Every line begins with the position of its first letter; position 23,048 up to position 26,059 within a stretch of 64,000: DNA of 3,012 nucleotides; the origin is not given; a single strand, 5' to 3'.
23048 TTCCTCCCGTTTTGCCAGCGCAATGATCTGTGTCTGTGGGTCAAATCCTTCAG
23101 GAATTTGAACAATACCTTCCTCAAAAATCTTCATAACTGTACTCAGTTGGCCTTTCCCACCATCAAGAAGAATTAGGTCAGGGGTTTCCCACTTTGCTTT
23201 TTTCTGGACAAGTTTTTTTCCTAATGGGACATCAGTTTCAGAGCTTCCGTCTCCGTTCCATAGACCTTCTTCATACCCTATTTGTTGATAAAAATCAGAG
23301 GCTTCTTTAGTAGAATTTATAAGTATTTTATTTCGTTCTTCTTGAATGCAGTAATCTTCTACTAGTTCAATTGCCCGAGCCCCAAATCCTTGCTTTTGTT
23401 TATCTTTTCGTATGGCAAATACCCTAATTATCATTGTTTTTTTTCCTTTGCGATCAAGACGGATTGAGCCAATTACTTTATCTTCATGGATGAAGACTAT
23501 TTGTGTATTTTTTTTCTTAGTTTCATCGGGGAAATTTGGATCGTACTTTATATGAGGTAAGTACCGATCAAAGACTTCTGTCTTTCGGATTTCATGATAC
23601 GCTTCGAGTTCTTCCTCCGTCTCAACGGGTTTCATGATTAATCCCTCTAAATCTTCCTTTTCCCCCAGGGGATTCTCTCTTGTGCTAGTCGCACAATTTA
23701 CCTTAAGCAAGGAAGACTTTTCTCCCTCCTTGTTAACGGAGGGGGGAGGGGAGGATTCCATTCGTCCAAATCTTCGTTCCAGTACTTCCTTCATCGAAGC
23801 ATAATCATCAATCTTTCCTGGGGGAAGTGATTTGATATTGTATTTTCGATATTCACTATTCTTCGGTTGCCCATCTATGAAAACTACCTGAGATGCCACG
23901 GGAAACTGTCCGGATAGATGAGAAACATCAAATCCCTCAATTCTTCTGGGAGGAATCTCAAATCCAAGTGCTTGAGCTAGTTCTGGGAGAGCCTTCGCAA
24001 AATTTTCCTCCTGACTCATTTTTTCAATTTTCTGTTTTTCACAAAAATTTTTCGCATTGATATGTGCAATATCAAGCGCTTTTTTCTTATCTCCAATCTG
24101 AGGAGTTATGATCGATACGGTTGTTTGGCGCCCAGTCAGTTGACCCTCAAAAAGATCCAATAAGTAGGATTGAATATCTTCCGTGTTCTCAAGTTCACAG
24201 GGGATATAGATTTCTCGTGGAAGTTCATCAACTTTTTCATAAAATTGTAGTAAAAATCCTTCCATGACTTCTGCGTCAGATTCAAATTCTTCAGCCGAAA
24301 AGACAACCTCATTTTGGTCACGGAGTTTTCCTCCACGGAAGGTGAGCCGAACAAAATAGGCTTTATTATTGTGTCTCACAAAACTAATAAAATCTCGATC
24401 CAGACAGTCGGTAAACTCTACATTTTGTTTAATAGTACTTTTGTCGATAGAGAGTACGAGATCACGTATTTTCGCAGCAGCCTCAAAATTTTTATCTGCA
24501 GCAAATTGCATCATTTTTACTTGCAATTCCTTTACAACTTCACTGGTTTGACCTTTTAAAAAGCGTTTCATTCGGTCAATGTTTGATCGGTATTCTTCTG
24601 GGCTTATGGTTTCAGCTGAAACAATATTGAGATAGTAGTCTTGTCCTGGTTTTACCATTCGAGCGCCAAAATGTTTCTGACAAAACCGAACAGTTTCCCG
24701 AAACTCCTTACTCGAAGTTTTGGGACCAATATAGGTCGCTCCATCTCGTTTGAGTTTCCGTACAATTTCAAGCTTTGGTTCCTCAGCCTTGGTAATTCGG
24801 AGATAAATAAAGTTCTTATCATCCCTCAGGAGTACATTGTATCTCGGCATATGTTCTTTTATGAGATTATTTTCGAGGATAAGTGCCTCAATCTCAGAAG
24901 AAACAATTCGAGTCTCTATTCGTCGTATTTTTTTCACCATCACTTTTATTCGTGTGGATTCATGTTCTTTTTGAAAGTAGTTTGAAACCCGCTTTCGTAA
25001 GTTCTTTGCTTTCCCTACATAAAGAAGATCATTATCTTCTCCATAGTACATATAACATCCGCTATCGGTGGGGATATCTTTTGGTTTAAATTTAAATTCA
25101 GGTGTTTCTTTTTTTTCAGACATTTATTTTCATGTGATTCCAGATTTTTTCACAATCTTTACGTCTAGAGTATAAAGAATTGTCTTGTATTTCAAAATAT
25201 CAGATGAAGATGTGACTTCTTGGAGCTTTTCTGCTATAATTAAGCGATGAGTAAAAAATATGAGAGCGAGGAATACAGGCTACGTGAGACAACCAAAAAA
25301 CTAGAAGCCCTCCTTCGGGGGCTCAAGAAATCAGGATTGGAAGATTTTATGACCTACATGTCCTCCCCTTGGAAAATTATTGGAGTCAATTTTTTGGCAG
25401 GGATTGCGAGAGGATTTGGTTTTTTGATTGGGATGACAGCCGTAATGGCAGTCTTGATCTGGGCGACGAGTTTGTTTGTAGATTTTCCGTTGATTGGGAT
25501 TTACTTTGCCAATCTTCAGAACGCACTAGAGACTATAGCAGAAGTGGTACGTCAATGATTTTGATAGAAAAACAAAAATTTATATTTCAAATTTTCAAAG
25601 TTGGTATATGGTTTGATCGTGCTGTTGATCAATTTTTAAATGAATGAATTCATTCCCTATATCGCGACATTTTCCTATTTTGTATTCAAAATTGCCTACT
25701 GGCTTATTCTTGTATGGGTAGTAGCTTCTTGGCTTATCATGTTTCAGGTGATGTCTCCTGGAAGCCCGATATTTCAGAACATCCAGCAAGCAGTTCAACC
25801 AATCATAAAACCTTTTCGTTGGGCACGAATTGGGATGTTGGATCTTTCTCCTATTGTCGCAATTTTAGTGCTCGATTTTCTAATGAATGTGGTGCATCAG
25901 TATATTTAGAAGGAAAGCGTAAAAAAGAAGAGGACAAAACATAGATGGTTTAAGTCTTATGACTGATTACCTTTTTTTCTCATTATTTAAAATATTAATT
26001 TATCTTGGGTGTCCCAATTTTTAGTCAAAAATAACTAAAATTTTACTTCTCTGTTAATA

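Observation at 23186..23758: GNAT acetyltransferase-like domain inserted inside the UvrC nuclease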

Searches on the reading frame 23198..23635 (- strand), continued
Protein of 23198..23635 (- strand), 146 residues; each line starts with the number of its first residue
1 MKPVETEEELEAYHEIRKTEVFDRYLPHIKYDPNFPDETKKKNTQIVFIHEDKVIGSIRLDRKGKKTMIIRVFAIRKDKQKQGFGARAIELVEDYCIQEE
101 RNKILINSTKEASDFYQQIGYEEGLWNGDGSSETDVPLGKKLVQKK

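Call 88: search_protein_families(library=padloc, proteins=[window:23198-23635:-], max_evalue=0.01)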
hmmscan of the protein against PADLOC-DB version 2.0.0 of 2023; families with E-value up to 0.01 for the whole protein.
seq(146 aa): 0 families

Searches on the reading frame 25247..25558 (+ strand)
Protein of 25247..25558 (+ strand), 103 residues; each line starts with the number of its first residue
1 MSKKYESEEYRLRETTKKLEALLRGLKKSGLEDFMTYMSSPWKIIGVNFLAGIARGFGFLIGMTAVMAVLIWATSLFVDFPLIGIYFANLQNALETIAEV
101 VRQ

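Call 74: search_protein_families(library=pfam, proteins=[window:25247-25558:+], max_evalue=0.001)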
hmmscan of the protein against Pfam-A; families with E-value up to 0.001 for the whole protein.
window:25247-25558:+ (103 aa): 1 family
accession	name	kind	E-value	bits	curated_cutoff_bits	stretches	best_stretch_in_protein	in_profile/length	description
PF18910.5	DUF5665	-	8.4e-15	55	27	1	40-93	1-54/56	Domain of unknown function (DUF5665)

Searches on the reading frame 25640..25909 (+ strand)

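Call 74: search_protein_families(library=pfam, proteins=[window:25640-25909:+], max_evalue=0.001)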
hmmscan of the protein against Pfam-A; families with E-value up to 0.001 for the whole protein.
window:25640-25909:+ (89 aa): 1 family
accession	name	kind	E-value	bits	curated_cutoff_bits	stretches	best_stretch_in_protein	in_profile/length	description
PF02325.22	YGGT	-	5.2e-13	49.6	27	1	13-85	1-70/70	YGGT family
